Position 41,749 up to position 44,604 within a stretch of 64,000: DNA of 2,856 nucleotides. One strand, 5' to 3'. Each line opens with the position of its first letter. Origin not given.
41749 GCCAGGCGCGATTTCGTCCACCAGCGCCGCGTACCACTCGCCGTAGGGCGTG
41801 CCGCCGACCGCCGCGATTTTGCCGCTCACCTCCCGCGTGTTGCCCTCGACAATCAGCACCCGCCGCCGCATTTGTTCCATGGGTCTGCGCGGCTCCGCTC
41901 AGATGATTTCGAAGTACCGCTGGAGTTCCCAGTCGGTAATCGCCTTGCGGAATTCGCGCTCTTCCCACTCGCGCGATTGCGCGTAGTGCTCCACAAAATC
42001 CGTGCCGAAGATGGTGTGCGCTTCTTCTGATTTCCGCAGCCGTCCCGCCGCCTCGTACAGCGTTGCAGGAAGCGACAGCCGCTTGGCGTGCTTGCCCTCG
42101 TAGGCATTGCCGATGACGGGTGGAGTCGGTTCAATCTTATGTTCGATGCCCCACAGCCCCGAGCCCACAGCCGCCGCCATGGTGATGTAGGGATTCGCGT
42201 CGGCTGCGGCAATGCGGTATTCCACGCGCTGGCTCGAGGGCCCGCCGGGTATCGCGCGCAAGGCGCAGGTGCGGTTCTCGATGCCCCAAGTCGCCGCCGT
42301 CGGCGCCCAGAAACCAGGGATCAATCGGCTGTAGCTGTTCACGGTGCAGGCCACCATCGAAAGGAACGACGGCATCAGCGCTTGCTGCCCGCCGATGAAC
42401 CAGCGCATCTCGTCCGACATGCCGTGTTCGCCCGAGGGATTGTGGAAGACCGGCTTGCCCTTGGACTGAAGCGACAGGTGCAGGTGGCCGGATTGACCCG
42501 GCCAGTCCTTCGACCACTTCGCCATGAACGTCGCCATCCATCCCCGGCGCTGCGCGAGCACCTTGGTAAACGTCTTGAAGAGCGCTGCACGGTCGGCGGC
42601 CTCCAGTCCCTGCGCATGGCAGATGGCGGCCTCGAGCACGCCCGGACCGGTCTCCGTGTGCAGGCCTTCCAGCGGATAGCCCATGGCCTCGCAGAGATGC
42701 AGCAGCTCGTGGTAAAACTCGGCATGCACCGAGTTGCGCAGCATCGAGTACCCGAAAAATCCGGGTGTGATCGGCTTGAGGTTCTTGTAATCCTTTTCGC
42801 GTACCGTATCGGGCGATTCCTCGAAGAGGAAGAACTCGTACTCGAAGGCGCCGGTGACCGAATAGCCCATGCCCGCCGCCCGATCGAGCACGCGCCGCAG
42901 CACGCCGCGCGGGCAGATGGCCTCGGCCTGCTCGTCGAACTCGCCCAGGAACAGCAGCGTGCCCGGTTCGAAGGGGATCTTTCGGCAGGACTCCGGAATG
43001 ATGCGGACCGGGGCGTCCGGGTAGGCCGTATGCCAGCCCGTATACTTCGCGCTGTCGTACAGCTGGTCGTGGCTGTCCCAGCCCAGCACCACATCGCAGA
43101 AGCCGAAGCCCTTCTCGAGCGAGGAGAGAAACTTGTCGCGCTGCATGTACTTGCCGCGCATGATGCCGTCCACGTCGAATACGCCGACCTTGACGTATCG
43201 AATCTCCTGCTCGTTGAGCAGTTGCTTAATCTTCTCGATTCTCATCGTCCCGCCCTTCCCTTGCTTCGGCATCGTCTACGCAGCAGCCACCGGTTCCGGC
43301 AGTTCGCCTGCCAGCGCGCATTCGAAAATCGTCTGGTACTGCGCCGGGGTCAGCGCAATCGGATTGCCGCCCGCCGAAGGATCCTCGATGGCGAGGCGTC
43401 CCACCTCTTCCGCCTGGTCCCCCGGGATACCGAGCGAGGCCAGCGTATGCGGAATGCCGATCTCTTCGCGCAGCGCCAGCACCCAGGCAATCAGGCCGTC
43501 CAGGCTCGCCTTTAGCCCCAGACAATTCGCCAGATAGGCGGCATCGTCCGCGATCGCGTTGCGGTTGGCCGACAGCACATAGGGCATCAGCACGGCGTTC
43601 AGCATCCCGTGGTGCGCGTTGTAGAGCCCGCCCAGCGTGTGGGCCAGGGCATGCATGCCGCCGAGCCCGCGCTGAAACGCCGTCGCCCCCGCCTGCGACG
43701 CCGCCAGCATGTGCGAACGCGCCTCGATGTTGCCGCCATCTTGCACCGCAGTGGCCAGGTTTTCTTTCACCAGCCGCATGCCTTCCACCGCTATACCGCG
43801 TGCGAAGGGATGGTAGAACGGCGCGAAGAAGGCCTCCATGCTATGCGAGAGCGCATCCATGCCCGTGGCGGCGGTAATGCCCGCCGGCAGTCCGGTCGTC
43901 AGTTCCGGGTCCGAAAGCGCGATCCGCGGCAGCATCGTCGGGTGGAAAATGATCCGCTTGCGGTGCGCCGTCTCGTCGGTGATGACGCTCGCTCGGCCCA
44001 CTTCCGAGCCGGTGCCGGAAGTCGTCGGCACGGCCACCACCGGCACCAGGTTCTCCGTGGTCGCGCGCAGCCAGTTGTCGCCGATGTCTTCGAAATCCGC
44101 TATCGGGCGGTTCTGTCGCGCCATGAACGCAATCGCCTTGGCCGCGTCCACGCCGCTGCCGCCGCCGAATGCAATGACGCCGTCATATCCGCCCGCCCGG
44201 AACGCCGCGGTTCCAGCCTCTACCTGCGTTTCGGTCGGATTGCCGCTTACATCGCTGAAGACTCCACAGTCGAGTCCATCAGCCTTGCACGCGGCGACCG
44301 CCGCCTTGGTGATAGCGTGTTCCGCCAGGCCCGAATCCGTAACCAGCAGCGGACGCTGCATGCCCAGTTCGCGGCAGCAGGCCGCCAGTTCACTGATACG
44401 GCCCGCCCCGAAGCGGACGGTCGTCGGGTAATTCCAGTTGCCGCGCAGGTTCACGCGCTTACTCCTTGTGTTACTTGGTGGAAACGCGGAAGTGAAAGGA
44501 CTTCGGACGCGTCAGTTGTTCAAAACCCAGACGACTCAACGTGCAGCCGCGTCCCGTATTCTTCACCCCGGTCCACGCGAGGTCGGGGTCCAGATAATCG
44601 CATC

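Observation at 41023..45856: Four-gene gamma-glutamylation-type amine catabolic cluster (ALDH, Fe-ADH, GS-like synthetase, class I GATase hydrolase)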

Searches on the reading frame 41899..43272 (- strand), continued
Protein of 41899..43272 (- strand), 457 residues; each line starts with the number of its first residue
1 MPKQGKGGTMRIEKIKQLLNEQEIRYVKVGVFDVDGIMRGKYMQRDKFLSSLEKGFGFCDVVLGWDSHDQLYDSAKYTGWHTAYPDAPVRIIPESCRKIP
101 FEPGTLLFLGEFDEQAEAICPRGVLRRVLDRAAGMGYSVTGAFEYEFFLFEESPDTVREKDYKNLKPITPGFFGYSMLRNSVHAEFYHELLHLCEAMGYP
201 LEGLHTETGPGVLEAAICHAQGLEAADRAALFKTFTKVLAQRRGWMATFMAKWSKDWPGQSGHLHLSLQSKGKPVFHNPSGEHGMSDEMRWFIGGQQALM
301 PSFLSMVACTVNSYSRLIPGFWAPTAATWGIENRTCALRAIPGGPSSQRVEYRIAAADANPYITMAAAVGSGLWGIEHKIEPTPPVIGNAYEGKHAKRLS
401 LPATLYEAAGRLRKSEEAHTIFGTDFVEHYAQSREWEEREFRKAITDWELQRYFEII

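Call 44: get_annotated_region(hit=H1, flank=8000)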
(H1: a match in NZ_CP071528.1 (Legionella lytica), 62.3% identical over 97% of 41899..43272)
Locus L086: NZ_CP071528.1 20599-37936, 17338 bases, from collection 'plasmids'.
description: Legionella lytica strain PCM 2298 plasmid pLlyPCM2298_1, complete sequence
organism: Legionella lytica (NCBI taxid 96232)
taxonomy: Bacteria; Pseudomonadota; Gammaproteobacteria; Legionellales; Legionellaceae; Legionella; Legionella lytica
host: -; source: Acanthamoeba castellanii,bacterial culture; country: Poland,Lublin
typing (MOB-suite, as given by PLSDB): non-mobilizable
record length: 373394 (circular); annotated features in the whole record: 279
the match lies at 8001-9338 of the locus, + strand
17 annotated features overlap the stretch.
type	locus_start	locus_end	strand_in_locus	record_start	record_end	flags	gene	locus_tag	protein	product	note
CDS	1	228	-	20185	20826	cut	-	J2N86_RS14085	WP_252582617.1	methyltransferase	-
CDS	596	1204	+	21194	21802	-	-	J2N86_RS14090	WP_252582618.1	hypothetical protein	-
CDS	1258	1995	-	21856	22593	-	-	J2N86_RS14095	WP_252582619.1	fatty acid desaturase family protein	-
CDS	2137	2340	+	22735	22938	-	-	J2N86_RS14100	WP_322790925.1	GNAT family protein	-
CDS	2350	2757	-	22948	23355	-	-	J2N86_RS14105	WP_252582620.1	MerR family DNA-binding protein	-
CDS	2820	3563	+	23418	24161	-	-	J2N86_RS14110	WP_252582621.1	glutaredoxin family protein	-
CDS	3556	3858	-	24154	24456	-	-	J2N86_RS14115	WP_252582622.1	GIY-YIG nuclease family protein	-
CDS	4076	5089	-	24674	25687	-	-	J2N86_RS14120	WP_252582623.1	methyltransferase domain-containing protein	-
CDS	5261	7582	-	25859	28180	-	-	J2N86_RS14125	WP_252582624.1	cbb3-type cytochrome c oxidase subunit I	GO:0009060 - aerobic respiration [Evidence IEA]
CDS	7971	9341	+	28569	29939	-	-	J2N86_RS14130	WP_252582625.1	glutamine synthetase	-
CDS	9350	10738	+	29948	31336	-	-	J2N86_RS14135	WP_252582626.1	aldehyde dehydrogenase family protein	-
CDS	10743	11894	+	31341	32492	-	-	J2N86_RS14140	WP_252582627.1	iron-containing alcohol dehydrogenase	-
CDS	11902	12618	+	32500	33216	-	-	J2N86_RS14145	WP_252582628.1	GMP synthase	-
CDS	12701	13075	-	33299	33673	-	-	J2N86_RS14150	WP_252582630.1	hypothetical protein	-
CDS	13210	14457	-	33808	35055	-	-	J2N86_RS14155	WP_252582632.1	MFS transporter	GO:0055085 - transmembrane transport [Evidence IEA]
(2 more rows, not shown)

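Call 51: get_annotated_region(hit=H25, flank=9000)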
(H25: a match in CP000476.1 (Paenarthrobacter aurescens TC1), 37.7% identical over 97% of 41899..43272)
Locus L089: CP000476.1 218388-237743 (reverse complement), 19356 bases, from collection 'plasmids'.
description: Paenarthrobacter aurescens TC1 plasmid pTC2, complete sequence
organism: Paenarthrobacter aurescens TC1 (NCBI taxid 290340)
taxonomy: Bacteria; Actinomycetota; Actinomycetes; Micrococcales; Micrococcaceae; Paenarthrobacter; Paenarthrobacter aurescens; Paenarthrobacter aurescens TC1
host: -; source: -; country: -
typing (MOB-suite, as given by PLSDB): conjugative; replicon rep_cluster_884; relaxase MOBP; mating-pair formation MPF_T
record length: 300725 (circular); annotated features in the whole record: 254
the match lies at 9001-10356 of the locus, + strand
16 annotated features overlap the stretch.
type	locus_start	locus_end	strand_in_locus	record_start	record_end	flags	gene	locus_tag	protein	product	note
CDS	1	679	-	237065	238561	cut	-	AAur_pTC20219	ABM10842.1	aldehyde dehydrogenase (NAD) family protein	-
CDS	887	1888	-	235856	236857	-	-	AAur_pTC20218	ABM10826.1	putative Alcohol dehydrogenase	-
CDS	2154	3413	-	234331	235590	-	-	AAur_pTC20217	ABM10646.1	putative Aminotransferase class III protein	-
CDS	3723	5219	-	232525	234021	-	-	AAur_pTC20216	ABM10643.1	amino acid permease, purative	-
CDS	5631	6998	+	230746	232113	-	-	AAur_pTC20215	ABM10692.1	aldehyde dehydrogenase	-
CDS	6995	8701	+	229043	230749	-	-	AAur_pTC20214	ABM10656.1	putative sulfite reductase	-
CDS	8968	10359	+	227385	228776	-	ipuC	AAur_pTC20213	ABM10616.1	gamma-glutamylisopropylamide synthetase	-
CDS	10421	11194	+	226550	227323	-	-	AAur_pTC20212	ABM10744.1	oxidoreductase, short chain dehydrogenase/reductase family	-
CDS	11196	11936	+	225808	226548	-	-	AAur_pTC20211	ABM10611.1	putative glutamine amidotransferase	-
CDS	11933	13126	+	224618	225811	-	-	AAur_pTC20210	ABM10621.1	putative Cytochrome P450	-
CDS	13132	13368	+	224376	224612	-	-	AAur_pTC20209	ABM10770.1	Ferredoxin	-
CDS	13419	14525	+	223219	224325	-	-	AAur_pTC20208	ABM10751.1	putative ferredoxin reductase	-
CDS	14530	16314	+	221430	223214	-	-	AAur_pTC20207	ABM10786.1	GAF domain protein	-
CDS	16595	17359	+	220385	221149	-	-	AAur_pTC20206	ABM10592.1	putative glutamine amidotransferase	-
CDS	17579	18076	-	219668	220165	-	-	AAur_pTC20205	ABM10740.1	conserved hypothetical protein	-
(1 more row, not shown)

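Call 68: search_protein_families(library=ncbifam, proteins=[L001:4581-6047:-, L005:8237-9904:+, L015:8348-9898:+, L060:8406-9908:+, L071:8222-9739:+, L004:14025-14861:+], max_evalue=1e-30)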
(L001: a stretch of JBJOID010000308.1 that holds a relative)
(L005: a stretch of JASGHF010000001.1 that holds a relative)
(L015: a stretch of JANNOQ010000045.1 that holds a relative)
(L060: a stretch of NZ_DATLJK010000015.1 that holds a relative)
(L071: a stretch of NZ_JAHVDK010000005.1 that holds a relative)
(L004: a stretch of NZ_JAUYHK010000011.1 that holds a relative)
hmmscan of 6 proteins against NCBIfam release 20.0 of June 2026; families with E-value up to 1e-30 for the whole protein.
L001:4581-6047:- (488 aa): 3 families
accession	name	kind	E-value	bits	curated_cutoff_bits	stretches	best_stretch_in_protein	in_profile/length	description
TIGR00908.1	2A0305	equivalog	1.1e-115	387.1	381.75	1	21-480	2-441/442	ethanolamine permease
TIGR00909.1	2A0306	subfamily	6.3e-43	147.3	556.8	1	24-464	1-425/429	amino acid transporter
NF053761.1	BrChAATpBcaP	equivalog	5.2e-35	121.4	690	1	20-475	16-458/460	branched-chain amino acid transporter BcaP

L005:8237-9904:+ (555 aa): 2 families
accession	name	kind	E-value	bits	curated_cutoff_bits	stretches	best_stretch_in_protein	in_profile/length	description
TIGR00908.1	2A0305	equivalog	4.9e-101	338.8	381.75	1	69-542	2-441/442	ethanolamine permease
TIGR00909.1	2A0306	subfamily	2.2e-32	112.5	556.8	1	72-526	1-426/429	amino acid transporter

L015:8348-9898:+ (516 aa): 1 family
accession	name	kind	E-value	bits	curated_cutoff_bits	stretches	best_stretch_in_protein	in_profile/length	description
TIGR00908.1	2A0305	equivalog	2.2e-99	333.3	381.75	1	21-503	2-441/442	ethanolamine permease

L060:8406-9908:+ (500 aa): 2 families
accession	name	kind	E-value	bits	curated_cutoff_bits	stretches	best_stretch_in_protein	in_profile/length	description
TIGR00908.1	2A0305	equivalog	2.3e-107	359.6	381.75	1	21-487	3-441/442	ethanolamine permease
TIGR00909.1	2A0306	subfamily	1.1e-37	129.9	556.8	1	28-463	6-421/429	amino acid transporter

L071:8222-9739:+ (505 aa): 2 families
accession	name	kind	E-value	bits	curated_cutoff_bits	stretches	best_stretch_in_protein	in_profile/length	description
TIGR00908.1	2A0305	equivalog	1.2e-109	367.2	381.75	1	36-491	2-440/442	ethanolamine permease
TIGR00909.1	2A0306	subfamily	6.9e-37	127.4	556.8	1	39-480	1-429/429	amino acid transporter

L004:14025-14861:+ (279 aa): 1 family
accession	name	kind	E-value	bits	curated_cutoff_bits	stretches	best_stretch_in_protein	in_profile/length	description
NF006562.0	PRK09065.1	equivalog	3.8e-32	111.7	205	1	90-244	77-227/242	glutamine amidotransferase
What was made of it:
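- The Chromohalobacter ethanolamine-cluster dehydrogenases have the same top NCBIfam names, so those names do not discriminate (call 68).
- Tried and rejected: I rejected this because the Chromohalobacter ethanolamine-cluster enzymes give the same top names (call 68).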

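Call 73: get_annotated_region(hit=H40, flank=8000)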
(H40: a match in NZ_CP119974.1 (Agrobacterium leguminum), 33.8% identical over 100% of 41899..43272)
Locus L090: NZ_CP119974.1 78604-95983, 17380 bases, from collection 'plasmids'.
description: Agrobacterium leguminum strain AT13 plasmid p2, complete sequence
organism: Agrobacterium leguminum (NCBI taxid 2792015)
taxonomy: Bacteria; Pseudomonadota; Alphaproteobacteria; Hyphomicrobiales; Rhizobiaceae; Agrobacterium; Agrobacterium leguminum
host: -; source: pure culture,soil; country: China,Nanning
typing (MOB-suite, as given by PLSDB): non-mobilizable; mating-pair formation MPF_T
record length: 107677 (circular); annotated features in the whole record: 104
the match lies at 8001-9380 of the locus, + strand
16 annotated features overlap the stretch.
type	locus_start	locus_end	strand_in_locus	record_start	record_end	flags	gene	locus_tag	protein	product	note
CDS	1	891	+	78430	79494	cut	-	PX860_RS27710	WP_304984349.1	amino acid ABC transporter permease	GO:0006865 - amino acid transport [Evidence IEA]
CDS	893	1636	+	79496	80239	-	-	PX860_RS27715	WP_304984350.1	amino acid ABC transporter ATP-binding protein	-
CDS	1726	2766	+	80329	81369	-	-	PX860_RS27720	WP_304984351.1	zinc-dependent alcohol dehydrogenase family protein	-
CDS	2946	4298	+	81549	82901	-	-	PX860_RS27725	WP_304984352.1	aminotransferase class III-fold pyridoxal phosphate-dependent enzyme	-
CDS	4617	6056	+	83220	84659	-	-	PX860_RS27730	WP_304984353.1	methyl-accepting chemotaxis protein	GO:0007165 - signal transduction [Evidence IEA]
CDS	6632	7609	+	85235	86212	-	-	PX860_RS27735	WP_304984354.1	NAD(P)/FAD-dependent oxidoreductase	-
CDS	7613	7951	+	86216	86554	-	-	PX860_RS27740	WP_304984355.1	ferredoxin family protein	-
CDS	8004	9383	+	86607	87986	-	-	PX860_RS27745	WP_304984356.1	glutamine synthetase family protein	GO:0006542 - glutamine biosynthetic process [Evidence IEA]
CDS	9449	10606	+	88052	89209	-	-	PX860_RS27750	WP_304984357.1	cytochrome P450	-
CDS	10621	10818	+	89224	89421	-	-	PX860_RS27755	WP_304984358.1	ferredoxin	-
CDS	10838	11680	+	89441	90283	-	-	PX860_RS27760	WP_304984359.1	type 1 glutamine amidotransferase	-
CDS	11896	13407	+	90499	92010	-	-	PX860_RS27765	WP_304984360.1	APC family permease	-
CDS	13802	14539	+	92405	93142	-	-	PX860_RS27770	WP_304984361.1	autoinducer binding domain-containing protein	-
CDS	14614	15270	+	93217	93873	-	-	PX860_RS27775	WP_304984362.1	acyl-homoserine-lactone synthase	-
CDS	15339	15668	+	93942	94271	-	-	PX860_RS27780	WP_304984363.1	hypothetical protein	-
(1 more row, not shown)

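Call 74: get_annotated_region(hit=H8, flank=8000)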
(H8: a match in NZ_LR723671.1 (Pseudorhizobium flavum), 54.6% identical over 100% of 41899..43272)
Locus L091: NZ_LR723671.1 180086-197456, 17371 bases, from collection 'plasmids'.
description: Pseudorhizobium flavum strain YW14 plasmid 2, complete sequence
organism: Pseudorhizobium flavum (NCBI taxid 1335061)
taxonomy: Bacteria; Pseudomonadota; Alphaproteobacteria; Hyphomicrobiales; Rhizobiaceae; Pseudorhizobium; Pseudorhizobium flavum
host: -; source: Paddy soil under the long-term application of triazophos insecticide; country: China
typing (MOB-suite, as given by PLSDB): conjugative; relaxase MOBQ; mating-pair formation MPF_T
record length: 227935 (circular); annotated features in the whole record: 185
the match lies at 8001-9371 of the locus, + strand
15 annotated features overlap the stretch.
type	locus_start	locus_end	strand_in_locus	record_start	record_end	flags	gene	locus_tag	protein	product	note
CDS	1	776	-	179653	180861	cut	-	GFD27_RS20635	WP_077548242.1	amidohydrolase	-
CDS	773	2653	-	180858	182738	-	-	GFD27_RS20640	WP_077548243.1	ABC transporter ATP-binding protein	-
CDS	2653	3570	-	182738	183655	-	-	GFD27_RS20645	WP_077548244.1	ABC transporter permease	-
CDS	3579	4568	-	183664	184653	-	-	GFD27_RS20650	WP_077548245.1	ABC transporter permease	GO:0055085 - transmembrane transport [Evidence IEA]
CDS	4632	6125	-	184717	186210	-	-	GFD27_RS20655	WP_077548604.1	ABC transporter substrate-binding protein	-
CDS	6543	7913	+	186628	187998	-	-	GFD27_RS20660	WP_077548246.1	aminotransferase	-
CDS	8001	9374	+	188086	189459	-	-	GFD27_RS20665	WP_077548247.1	glutamine synthetase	-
CDS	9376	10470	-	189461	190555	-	-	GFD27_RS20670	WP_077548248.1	P1 family peptidase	-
CDS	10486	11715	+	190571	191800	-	-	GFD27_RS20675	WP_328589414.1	ABC transporter ATP-binding protein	-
CDS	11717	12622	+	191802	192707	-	-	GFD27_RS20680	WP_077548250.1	ABC transporter permease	GO:0055085 - transmembrane transport [Evidence IEA]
CDS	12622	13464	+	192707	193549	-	-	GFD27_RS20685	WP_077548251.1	ABC transporter permease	GO:0055085 - transmembrane transport [Evidence IEA]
CDS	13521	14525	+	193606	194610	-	-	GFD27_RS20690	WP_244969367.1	spermidine/putrescine ABC transporter substrate-binding protein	GO:0015846 - polyamine transport [Evidence IEA]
CDS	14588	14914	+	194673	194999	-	-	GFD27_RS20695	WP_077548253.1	hypothetical protein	-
CDS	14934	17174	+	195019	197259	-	-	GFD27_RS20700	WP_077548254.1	N,N-dimethylformamidase beta subunit family domain-containing protein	-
CDS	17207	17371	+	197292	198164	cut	-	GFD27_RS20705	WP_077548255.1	GntR family transcriptional regulator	-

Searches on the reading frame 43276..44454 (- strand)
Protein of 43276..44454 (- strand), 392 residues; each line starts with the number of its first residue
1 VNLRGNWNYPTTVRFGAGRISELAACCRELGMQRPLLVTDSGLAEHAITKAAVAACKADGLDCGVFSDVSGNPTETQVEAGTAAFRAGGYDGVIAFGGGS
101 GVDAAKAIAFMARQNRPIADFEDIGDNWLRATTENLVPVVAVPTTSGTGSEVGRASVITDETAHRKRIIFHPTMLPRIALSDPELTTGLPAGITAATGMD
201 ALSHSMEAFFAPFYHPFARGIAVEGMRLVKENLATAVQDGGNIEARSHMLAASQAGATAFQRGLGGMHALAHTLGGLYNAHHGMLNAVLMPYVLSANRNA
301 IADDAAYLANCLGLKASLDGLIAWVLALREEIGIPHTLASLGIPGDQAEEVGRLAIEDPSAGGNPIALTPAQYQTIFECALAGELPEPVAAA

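Call 3: search_protein_families(library=pfam, proteins=[window:43276-44454:-])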
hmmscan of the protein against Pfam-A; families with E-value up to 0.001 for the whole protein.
window:43276-44454:- (392 aa): 3 families
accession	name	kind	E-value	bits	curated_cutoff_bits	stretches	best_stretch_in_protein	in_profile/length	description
PF00465.25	Fe-ADH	-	3.9e-50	170.2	31.3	1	10-183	1-168/168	Iron-containing alcohol dehydrogenase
PF25137.1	ADH_Fe_C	-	2.7e-35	122.3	27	1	194-380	1-193/194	Fe-containing alcohol dehydrogenase family, C-terminal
PF13685.12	Fe-ADH_2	-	9.6e-13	48.8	28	1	15-113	2-98/149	Iron-containing alcohol dehydrogenase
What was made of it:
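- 43276..44454 (-): Iron-containing alcohol dehydrogenase (392 aa). Inferred role: gamma-glutamyl-ethanolamide dehydrogenase. Pfam Fe-ADH, E 3.9e-50, and ADH_Fe_C, E 2.7e-35 (call 3).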

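Call 4: search_protein_families(library=ncbifam, proteins=[window:43276-44454:-])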
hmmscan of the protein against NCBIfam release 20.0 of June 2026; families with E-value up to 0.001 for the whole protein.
window:43276-44454:- (392 aa): 17 families
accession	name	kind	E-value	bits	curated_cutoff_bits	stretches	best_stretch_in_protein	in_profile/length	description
NF058672.1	4HyButDHCUPNE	equivalog_domain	1.2e-104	350.5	500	1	8-380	5-377/378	4-hydroxybutyrate dehydrogenase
TIGR02638.1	lactal_redase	equivalog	2.1e-78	263.8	523.15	1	10-372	7-374/379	lactaldehyde reductase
NF041833.1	Fe_ADH_ErcA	equivalog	4.8e-77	259.6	550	1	15-381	13-382/382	alcohol dehydrogenase-like regulatory protein ErcA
NF053866.1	CholDhdGbsBBac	equivalog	7.2e-75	252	550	1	7-380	12-390/392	choline dehydrogenase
NF007911.0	PRK10624.1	equivalog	5.7e-69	232.9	537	1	12-379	10-380/382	lactaldehyde reductase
NF010378.0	PRK13805.1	equivalog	9.3e-61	205.7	951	1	9-376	461-859/872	bifunctional acetaldehyde-CoA/alcohol dehydrogenase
NF007363.0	PRK09860.1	equivalog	2.7e-56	191.3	581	1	14-380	13-382/383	L-threonine dehydrogenase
NF011998.0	PRK15454.1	equivalog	7.3e-54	183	556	1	9-375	26-389/395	ethanolamine utilization ethanol dehydrogenase EutG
NF050025.1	SulfAcetaldRedSarD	equivalog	2.2e-50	171.7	700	1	14-316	12-310/385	sulfoacetaldehyde reductase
TIGR03405.1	Phn_Fe-ADH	equivalog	2.6e-42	144.9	423.7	1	9-351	3-339/355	iron-containing alcohol dehydrogenase PsrA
TIGR04266.1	NDMA_methanol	equivalog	1.9e-40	139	625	1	16-317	22-323/420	NDMA-dependent methanol dehydrogenase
NF011717.0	PRK15138.1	equivalog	1.4e-20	73.7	645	1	9-304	8-303/387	alcohol dehydrogenase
NF041822.1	daptide_DH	equivalog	1.5e-20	73.5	300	1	36-195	4-161/363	daptide-type RiPP biosynthesis dehydogenase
NF006941.0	PRK09423.1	subfamily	3.5e-14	52.4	336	1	15-114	13-109/367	glycerol dehydrogenase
NF047954.1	PrpdilGlycDhGldA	equivalog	5.5e-09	35.7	700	1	137-368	109-338/365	bifunctional L-1,2-propanediol dehydrogenase/glycerol dehydrogenase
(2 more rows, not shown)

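Call 65: search_solved_structures(query=window:43276-44454:-, max_evalue=1e-40)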
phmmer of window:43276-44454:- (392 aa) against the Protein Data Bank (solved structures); distinct sequences matched with E-value up to 1e-40: 14.
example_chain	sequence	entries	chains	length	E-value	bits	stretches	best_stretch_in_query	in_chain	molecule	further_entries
8zrl_A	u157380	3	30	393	2.5e-64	221.3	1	7-365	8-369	NAD-dependent methanol dehydrogenase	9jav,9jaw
8zwd_B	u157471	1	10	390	1.5e-60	208.8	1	7-372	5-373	NAD(P)-dependent methanol dehydrogenase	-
3bfj_A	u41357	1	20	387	2.8e-59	204.6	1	10-377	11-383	1,3-propanediol oxidoreductase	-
3owo_A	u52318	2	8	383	1.2e-55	192.7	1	10-367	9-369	Alcohol dehydrogenase 2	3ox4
4fr2_A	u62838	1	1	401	2.1e-53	185.3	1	10-378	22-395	1,3-propanediol dehydrogenase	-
1rrm_A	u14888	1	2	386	2.7e-51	178.4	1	12-377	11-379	Lactaldehyde reductase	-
7qls_AAA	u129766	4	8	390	3.4e-51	178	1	12-371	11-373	Lactaldehyde reductase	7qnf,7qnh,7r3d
7qnj_AAA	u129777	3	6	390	3.7e-51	177.9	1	12-371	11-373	Lactaldehyde reductase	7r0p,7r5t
7qlq_AAA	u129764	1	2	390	4.6e-51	177.6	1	12-371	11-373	Lactaldehyde reductase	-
7qlg_AAA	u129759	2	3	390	4.8e-51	177.5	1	12-371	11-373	Lactaldehyde reductase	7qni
2bi4_A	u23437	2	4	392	4.9e-51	177.5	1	12-370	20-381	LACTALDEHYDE REDUCTASE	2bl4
5br4_A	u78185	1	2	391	6.2e-51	177.2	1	12-370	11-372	Lactaldehyde reductase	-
6jko_A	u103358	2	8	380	6.6e-47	163.9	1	7-378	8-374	Methanol dehydrogenase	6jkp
9ldl_C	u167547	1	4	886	1.5e-43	152.9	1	7-361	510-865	Aldehyde dehydrogenase family protein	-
